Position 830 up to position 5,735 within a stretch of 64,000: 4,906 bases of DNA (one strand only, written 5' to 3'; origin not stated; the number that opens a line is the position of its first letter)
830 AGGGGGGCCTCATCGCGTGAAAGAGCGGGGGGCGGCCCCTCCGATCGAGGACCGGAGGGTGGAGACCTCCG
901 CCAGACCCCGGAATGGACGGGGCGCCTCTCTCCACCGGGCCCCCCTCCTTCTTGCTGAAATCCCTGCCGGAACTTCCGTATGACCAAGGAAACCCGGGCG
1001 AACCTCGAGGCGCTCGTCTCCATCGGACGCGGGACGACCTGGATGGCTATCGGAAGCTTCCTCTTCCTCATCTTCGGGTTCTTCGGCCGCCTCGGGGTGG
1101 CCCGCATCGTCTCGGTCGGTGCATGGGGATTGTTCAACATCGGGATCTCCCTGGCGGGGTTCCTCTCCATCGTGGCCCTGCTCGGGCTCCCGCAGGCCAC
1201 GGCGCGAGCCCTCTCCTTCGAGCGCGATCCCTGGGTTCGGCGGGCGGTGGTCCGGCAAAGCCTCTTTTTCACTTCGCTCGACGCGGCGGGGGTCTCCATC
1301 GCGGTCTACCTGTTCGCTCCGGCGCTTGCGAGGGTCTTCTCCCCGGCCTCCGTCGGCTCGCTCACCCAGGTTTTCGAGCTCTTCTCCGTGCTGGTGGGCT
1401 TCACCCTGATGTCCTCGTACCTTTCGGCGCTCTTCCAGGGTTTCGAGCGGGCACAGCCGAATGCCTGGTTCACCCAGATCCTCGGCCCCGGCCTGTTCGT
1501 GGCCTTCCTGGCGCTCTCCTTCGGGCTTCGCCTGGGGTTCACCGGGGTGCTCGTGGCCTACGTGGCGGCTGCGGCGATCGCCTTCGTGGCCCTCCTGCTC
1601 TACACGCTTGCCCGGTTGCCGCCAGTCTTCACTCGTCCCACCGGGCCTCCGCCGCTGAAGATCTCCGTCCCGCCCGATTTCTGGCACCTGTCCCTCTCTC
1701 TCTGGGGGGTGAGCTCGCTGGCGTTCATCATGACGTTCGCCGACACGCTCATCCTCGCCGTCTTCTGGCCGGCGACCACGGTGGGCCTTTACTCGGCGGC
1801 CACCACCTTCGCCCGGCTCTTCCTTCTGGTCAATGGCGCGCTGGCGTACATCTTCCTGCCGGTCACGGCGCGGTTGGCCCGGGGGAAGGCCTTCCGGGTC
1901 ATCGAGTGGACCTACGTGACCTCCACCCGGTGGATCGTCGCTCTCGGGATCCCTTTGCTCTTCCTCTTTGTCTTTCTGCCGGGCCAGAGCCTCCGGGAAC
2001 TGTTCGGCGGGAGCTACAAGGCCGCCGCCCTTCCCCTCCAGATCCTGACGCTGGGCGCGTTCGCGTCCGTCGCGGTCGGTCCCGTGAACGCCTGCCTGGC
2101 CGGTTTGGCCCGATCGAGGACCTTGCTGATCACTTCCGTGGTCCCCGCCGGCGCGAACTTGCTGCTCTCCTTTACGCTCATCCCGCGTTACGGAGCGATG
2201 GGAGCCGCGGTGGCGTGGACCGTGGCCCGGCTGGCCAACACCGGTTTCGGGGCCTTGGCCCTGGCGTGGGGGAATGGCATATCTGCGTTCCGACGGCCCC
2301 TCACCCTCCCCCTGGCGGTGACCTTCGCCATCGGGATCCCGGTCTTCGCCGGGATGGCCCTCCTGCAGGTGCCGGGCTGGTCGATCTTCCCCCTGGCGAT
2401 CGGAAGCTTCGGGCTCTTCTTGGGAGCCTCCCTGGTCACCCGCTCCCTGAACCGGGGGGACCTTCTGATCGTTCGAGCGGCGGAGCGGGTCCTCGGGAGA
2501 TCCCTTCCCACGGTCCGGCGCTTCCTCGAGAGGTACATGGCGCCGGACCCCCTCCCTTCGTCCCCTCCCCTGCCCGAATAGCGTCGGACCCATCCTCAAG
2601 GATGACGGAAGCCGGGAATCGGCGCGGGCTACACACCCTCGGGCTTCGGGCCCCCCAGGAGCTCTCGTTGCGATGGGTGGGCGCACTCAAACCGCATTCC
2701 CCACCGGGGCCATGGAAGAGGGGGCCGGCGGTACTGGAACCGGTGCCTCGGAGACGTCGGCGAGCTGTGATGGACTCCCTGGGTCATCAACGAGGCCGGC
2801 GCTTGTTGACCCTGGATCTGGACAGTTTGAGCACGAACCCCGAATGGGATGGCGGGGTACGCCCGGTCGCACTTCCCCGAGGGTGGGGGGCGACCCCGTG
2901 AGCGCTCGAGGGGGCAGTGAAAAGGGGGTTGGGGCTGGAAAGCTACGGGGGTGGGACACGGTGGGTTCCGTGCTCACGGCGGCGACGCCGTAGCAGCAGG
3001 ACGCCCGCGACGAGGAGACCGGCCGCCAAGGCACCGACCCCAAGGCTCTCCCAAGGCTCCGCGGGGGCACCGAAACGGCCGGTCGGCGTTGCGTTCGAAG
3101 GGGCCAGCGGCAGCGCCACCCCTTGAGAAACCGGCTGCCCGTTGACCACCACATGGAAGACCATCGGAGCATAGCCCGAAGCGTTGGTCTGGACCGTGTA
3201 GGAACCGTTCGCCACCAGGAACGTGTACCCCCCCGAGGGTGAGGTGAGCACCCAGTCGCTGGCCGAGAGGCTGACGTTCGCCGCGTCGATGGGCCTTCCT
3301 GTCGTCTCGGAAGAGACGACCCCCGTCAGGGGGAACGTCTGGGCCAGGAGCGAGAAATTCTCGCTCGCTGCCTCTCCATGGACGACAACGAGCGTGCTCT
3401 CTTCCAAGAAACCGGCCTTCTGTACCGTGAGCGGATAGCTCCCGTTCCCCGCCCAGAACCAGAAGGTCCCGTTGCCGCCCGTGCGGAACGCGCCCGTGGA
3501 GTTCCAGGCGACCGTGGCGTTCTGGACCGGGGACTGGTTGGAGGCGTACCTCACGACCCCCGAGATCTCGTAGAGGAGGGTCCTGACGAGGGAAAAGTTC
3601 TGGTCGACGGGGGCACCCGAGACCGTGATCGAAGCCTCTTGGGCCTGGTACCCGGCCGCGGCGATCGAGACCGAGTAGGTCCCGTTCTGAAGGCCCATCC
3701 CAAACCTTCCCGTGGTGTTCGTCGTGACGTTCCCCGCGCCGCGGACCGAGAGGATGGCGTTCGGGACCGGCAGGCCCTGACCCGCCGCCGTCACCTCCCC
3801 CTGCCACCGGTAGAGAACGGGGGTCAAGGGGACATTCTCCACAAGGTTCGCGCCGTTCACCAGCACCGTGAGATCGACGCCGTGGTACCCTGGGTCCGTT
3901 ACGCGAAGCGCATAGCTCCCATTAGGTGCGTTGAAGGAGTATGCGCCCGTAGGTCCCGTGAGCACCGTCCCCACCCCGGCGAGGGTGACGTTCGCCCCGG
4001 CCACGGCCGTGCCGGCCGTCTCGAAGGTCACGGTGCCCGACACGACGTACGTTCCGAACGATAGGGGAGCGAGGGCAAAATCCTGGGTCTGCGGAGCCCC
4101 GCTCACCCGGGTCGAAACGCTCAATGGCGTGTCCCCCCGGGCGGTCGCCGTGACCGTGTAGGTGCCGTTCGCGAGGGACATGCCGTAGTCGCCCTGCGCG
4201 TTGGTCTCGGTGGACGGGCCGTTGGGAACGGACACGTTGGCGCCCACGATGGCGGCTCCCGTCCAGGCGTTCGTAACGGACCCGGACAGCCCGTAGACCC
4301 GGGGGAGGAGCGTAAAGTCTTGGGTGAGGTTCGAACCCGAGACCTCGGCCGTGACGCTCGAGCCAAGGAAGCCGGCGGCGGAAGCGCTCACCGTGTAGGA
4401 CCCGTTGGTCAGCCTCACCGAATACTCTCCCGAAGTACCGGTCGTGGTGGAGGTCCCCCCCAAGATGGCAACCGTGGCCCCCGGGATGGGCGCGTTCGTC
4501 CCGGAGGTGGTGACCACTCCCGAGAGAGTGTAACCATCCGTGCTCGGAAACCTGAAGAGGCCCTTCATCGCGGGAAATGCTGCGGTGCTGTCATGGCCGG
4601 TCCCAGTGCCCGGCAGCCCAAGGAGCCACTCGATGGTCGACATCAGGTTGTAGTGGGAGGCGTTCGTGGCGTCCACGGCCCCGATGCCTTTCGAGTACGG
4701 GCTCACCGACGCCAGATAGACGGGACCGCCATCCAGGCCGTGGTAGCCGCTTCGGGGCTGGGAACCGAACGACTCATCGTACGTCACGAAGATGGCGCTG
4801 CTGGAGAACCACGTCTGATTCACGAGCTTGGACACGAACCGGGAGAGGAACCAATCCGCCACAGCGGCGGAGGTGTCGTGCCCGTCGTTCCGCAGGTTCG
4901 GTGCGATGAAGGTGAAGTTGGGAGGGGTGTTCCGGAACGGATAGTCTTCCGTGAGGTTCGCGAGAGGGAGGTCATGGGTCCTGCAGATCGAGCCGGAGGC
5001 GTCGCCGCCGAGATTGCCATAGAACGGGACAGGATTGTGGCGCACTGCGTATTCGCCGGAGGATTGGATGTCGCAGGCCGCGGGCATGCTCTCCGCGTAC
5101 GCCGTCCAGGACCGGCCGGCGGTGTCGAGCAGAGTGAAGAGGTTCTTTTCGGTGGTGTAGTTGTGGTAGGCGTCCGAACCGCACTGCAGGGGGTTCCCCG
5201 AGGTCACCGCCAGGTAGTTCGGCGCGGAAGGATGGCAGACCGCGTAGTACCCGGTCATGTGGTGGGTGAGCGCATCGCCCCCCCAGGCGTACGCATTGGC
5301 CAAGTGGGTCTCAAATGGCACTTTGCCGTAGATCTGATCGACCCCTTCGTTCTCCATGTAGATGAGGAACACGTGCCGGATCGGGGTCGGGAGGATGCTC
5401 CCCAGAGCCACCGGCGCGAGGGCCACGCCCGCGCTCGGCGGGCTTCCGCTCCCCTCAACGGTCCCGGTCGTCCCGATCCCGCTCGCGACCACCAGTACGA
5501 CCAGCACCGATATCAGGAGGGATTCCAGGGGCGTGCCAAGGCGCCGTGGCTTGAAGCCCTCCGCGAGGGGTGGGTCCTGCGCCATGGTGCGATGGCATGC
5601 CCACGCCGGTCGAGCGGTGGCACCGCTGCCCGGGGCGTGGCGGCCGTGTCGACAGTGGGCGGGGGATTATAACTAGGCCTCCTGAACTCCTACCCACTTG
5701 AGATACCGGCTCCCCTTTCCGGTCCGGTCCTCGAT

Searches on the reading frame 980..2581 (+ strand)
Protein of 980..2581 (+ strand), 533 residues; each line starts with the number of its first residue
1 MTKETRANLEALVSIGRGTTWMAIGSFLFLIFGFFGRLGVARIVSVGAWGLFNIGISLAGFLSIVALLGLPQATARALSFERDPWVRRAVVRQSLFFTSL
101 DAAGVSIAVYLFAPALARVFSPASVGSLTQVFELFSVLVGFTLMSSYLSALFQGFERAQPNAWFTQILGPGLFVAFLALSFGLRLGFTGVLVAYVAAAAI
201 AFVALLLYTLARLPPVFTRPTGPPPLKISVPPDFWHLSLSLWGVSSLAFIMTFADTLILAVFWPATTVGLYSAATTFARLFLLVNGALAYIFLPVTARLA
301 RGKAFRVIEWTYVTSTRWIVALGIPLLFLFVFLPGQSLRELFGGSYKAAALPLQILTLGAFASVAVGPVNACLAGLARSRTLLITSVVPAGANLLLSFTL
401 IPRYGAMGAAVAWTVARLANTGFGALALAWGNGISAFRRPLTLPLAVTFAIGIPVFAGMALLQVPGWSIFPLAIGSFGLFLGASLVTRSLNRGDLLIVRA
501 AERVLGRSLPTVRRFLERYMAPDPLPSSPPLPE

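Call 44: search_protein_families(library=pfam, proteins=[window:980-2581:+], max_evalue=0.01)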
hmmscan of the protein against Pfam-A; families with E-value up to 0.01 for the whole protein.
window:980-2581:+ (533 aa): 1 family
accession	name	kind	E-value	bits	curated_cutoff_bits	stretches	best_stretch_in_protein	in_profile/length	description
PF01943.22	Polysacc_synt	-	1.4e-14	54.6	28.2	1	16-282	2-255/274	Polysaccharide biosynthesis protein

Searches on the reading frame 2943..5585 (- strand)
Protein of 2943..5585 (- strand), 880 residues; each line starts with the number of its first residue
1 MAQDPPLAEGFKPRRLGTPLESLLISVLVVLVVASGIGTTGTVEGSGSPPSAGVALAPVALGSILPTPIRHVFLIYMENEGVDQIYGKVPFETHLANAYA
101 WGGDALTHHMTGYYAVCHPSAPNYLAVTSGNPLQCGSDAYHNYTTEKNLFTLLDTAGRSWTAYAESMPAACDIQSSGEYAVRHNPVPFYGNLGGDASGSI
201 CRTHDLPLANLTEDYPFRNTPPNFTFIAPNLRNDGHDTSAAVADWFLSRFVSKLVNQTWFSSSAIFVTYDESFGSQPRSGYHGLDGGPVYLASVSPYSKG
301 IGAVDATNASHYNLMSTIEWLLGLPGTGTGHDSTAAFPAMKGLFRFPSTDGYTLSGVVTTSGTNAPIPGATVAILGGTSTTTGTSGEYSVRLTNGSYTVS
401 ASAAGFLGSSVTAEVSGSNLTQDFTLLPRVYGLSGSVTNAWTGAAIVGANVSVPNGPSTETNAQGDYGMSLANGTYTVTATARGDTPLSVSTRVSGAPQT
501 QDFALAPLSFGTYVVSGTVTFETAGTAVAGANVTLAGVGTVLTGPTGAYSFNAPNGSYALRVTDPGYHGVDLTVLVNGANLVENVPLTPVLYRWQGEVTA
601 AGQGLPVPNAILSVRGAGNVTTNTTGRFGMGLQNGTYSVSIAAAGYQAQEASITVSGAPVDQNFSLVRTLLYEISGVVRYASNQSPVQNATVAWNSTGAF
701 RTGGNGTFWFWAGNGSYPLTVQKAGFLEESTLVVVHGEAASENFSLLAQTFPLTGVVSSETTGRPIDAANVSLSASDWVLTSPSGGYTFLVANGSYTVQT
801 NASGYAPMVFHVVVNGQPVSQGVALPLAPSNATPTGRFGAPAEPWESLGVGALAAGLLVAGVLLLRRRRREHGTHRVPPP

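Call 44: search_protein_families(library=pfam, proteins=[window:2943-5585:-], max_evalue=0.01)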
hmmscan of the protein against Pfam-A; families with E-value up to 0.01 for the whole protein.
window:2943-5585:- (880 aa): 9 families
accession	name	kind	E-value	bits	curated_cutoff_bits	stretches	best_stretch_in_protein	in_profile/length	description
PF13620.12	CarboxypepD_reg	-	9e-62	205.9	32.3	6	353-426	1-81/82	Carboxypeptidase regulatory-like domain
PF13715.12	CarbopepD_reg_2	-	2.9e-46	155.8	32.2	6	354-422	1-70/88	CarboxypepD_reg-like domain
PF04185.19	Phosphoesterase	-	2.7e-21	76.6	23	1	113-325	123-356/356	Phosphoesterase family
PF12985.13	DUF3869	-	8.1e-11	42.4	24.5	1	351-412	5-65/85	Domain of unknown function (DUF3869)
PF08400.16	phage_tail_N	-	6.9e-08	33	26.6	0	614-653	35-75/134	Prophage tail fibre N-terminal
PF08308.17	PEGA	-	1.2e-06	28.8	20.8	0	526-577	8-56/71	PEGA domain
PF23194.1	NOMO_5th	-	9.3e-05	23.2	27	0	619-646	33-61/89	NOMO fifth transthyretin-like domain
PF07210.18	DUF1416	-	0.0011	19.3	23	0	513-577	20-86/97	Protein of unknown function (DUF1416)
PF23374.1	Fn3_arc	-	0.0074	16.8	28.9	0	689-723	37-71/78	Archaeal fibronectin-III type-like domain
